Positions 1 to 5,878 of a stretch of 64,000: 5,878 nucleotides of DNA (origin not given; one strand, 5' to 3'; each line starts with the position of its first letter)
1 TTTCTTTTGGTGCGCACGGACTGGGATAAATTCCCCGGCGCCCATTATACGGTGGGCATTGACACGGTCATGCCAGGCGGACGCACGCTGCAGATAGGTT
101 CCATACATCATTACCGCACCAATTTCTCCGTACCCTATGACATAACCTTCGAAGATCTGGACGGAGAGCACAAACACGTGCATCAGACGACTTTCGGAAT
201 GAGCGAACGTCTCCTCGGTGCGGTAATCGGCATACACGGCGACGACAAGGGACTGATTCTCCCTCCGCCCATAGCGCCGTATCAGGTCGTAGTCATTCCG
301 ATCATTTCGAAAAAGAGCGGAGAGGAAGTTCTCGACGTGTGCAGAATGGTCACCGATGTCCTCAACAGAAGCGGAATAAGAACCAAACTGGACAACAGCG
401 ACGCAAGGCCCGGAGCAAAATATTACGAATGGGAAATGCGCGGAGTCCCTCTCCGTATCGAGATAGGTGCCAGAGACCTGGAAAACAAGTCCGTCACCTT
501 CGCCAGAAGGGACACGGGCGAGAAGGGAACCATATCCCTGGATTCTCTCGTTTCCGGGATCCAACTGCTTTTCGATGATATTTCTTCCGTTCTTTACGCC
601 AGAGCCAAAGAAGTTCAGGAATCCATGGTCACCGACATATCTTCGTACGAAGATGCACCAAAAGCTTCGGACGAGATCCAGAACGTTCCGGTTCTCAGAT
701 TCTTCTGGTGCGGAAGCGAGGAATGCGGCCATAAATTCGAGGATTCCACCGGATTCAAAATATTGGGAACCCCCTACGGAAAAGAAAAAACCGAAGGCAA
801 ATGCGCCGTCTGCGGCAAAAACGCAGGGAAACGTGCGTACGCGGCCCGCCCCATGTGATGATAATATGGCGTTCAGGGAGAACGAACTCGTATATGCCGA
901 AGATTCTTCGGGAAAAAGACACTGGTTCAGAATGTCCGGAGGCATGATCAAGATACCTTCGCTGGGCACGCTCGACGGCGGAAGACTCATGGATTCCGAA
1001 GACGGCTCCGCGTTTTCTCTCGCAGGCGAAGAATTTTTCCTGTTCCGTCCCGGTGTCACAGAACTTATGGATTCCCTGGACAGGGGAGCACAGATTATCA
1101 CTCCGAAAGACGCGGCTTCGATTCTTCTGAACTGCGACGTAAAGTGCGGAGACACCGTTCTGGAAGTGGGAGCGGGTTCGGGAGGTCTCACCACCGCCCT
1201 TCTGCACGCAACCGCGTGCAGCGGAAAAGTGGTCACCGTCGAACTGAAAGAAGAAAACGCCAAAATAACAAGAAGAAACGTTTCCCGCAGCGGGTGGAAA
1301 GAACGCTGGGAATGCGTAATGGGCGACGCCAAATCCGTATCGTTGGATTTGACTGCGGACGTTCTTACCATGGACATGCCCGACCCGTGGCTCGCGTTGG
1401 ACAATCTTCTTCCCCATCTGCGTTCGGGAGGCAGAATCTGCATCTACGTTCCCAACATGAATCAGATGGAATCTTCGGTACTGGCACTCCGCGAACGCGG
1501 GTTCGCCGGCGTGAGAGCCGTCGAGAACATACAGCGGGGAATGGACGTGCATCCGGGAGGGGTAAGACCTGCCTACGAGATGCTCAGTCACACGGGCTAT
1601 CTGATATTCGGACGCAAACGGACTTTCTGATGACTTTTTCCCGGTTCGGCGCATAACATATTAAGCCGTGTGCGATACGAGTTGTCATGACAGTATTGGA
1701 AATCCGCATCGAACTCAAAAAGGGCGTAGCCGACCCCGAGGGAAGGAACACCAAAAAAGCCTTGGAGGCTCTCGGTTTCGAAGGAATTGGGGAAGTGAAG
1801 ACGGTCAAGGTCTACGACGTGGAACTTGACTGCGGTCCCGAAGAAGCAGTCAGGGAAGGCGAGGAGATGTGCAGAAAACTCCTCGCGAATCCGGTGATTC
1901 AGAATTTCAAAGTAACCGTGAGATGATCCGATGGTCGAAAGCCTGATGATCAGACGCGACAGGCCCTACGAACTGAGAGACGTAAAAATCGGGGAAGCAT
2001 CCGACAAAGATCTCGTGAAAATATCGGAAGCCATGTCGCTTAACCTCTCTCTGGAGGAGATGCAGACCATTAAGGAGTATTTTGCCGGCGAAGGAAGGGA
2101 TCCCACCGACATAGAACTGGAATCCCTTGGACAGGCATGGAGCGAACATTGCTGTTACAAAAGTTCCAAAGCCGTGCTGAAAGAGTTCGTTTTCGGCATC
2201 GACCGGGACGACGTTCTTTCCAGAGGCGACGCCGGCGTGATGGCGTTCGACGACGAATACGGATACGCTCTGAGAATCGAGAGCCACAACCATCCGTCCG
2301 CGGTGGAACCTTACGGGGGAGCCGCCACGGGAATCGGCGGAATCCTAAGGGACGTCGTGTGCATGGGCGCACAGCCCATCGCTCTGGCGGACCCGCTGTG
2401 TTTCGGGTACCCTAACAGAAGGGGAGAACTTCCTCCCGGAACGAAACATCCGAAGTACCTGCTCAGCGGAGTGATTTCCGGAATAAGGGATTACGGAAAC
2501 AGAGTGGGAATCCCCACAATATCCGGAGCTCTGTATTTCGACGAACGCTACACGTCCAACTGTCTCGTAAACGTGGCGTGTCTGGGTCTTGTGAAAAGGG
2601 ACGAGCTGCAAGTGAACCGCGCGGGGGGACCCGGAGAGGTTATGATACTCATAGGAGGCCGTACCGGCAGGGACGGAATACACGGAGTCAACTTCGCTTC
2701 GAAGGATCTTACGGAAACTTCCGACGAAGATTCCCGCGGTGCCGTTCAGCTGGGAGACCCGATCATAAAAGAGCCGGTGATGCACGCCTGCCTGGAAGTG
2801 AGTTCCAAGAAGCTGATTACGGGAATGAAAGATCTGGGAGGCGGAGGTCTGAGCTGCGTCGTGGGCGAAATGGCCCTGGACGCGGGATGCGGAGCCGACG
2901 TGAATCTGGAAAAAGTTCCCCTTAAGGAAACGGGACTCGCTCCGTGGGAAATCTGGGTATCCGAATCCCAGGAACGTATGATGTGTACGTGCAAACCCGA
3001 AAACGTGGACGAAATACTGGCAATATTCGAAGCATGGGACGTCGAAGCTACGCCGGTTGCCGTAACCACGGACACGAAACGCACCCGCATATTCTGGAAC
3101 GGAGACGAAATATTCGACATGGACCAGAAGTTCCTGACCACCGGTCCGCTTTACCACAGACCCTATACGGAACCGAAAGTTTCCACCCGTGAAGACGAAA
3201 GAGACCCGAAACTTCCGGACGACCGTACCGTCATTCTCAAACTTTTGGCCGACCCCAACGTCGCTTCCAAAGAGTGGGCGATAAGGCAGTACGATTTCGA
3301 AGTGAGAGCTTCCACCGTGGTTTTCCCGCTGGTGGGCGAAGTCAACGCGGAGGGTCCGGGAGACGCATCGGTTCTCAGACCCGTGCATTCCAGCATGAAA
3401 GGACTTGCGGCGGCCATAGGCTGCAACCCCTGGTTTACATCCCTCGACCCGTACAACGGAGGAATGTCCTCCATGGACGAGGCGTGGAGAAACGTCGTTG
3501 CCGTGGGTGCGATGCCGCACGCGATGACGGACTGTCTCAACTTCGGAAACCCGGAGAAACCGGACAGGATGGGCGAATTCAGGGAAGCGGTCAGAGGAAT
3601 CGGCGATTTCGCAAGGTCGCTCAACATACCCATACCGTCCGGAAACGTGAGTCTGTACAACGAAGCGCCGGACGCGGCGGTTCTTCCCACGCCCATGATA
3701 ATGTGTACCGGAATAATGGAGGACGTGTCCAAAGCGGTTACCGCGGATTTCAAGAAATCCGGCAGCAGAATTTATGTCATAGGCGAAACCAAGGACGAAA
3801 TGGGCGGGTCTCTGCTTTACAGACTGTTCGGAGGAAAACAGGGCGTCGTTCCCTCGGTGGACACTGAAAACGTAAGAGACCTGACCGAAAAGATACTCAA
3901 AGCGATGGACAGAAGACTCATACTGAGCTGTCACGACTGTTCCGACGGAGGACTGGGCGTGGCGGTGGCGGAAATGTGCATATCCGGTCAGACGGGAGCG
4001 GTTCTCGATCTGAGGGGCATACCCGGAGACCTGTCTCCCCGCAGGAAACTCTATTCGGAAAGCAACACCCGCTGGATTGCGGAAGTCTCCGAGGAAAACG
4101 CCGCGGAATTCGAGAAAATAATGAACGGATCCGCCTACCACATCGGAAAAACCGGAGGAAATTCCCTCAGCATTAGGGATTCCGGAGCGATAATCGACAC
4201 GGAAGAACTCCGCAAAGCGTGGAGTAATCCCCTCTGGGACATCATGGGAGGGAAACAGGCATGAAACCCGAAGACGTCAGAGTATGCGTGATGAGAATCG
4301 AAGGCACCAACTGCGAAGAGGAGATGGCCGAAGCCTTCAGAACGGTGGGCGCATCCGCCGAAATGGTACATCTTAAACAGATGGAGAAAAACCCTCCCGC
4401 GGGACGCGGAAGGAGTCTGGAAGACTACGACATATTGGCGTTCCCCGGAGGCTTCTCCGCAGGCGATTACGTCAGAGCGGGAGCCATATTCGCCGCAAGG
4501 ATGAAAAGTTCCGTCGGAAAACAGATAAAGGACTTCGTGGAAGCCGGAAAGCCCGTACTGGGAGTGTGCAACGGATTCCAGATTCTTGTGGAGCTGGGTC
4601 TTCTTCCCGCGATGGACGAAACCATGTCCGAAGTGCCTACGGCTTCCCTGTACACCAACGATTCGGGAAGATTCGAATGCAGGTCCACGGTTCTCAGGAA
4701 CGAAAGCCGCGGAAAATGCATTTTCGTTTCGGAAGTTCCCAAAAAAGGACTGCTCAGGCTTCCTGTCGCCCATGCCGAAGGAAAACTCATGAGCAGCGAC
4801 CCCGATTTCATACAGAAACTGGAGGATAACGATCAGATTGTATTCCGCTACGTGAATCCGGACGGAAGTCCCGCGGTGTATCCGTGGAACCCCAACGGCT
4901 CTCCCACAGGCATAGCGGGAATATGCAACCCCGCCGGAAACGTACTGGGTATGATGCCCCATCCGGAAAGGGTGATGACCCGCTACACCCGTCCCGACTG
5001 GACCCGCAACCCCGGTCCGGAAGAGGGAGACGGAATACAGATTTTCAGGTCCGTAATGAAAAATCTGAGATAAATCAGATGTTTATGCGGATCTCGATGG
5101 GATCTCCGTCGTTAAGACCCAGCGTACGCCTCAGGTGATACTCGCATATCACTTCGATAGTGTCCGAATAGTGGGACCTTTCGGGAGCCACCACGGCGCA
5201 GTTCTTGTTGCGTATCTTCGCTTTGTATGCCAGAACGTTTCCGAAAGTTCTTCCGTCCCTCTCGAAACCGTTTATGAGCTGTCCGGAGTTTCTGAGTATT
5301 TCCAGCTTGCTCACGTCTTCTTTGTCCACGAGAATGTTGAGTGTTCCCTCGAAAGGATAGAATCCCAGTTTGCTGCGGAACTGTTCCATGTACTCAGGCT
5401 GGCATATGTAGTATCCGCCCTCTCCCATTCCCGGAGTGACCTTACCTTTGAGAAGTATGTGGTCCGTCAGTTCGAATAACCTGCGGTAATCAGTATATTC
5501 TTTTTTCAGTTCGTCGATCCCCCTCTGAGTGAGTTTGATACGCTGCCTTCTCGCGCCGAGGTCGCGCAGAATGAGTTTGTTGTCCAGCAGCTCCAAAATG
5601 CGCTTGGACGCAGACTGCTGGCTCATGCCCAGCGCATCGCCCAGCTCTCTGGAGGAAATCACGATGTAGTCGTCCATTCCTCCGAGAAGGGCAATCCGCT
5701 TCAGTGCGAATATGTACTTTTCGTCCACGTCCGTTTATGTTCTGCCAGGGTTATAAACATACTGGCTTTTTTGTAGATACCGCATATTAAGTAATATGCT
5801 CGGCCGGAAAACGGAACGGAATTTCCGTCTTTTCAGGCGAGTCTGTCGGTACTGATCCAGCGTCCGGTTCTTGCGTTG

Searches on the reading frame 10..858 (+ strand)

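Call 37: search_protein_families(library=pfam, proteins=[window:10-858:+], max_evalue=0.00001)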
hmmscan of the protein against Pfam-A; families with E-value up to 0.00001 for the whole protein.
window:10-858:+ (282 aa): 3 families
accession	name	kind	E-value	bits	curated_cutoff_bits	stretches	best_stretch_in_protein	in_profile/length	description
PF03129.25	HGTP_anticodon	-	1.9e-24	86.1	21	1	92-185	1-92/94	Anticodon binding domain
PF09180.16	ProRS-C_1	-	9.3e-14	51.8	31.5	1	221-280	6-69/71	Prolyl-tRNA synthetase, C-terminal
PF00587.30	tRNA-synt_2b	-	5.1e-07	30.4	29.3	1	5-74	105-177/179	tRNA synthetase class II core domain (G, H, P, S and T)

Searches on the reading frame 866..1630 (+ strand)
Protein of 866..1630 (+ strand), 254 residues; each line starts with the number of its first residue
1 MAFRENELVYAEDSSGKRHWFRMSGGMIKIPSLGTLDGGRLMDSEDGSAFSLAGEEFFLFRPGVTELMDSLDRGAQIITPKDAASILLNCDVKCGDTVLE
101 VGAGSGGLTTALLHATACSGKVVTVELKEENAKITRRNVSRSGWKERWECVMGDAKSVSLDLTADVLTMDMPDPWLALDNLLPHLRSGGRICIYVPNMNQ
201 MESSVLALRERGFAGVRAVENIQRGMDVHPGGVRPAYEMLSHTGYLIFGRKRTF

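Call 37: search_protein_families(library=pfam, proteins=[window:866-1630:+], max_evalue=0.00001)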
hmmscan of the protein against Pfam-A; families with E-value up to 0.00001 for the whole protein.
window:866-1630:+ (254 aa): 5 families
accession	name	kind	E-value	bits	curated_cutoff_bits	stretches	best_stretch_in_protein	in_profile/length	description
PF08704.16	GCD14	-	2e-25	90.4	26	1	70-228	16-179/247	tRNA methyltransferase complex GCD14 subunit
PF01135.25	PCMT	-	1.1e-07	32.2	20.3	1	72-157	51-135/210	Protein-L-isoaspartate(D-aspartate) O-methyltransferase (PCMT)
PF13649.12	Methyltransf_25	-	1.4e-06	29.4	27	1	98-189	1-97/97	Methyltransferase domain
PF13847.12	Methyltransf_31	-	7.2e-06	26.2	27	1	95-199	4-116/145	Methyltransferase domain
PF01209.24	Ubie_methyltran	-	9.2e-06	25.6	20.1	0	92-192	45-150/233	ubiE/COQ5 methyltransferase family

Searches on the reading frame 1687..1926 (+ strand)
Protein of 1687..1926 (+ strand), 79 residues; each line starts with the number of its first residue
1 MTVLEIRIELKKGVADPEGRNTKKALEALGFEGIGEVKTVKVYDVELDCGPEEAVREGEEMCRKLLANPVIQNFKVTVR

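Call 37: search_protein_families(library=pfam, proteins=[window:1687-1926:+], max_evalue=0.00001)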
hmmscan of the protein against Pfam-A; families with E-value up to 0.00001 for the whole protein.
window:1687-1926:+ (79 aa): 1 family
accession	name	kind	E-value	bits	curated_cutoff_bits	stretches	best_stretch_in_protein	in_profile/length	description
PF02700.19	PurS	-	8.6e-24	84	22.2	1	5-78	3-77/77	Phosphoribosylformylglycinamidine (FGAM) synthase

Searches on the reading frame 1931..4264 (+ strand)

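Call 37: search_protein_families(library=pfam, proteins=[window:1931-4264:+], max_evalue=0.00001)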
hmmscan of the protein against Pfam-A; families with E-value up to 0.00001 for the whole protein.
window:1931-4264:+ (777 aa): 3 families
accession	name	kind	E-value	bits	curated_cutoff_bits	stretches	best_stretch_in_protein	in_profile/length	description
PF02769.27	AIRS_C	-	4.8e-55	186.4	23.1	2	234-389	2-155/156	AIR synthase related protein, C-terminal domain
PF00586.29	AIRS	-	7.3e-44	149.2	24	2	99-221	2-112/112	AIR synthase related protein, N-terminal domain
PF18072.6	FGAR-AT_linker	-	3.5e-18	66.3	26.6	1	28-77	1-50/50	Formylglycinamide ribonucleotide amidotransferase linker domain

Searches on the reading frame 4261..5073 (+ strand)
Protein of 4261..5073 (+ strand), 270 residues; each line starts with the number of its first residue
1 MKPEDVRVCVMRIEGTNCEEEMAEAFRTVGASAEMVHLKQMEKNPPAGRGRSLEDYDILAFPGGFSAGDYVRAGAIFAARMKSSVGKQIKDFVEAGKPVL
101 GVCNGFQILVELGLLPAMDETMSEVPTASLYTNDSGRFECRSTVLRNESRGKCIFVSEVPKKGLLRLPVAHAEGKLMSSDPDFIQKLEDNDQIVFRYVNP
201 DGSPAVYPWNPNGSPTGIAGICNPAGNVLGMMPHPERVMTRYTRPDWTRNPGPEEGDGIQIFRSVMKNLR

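Call 37: search_protein_families(library=pfam, proteins=[window:4261-5073:+], max_evalue=0.00001)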
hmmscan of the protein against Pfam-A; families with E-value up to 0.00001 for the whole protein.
window:4261-5073:+ (270 aa): 3 families
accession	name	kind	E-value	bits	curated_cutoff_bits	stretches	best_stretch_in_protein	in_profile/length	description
PF13507.12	GATase_5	-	3.3e-73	246.4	27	1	6-266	2-257/260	CobB/CobQ-like glutamine amidotransferase domain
PF07685.20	GATase_3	-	1.5e-06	28.4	27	1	49-111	33-90/196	CobB/CobQ-like glutamine amidotransferase domain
PF01965.30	DJ-1_PfpI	-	1.6e-06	28.5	26.6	1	53-121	59-119/165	DJ-1/PfpI family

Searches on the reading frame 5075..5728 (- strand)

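Call 37: search_protein_families(library=pfam, proteins=[window:5075-5728:-], max_evalue=0.00001)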
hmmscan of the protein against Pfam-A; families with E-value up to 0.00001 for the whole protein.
window:5075-5728:- (217 aa): 1 family
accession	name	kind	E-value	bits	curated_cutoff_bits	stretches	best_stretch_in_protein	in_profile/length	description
PF01982.22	CTP-dep_RFKase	-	1.3e-39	135.4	25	1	97-215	1-121/121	Domain of unknown function DUF120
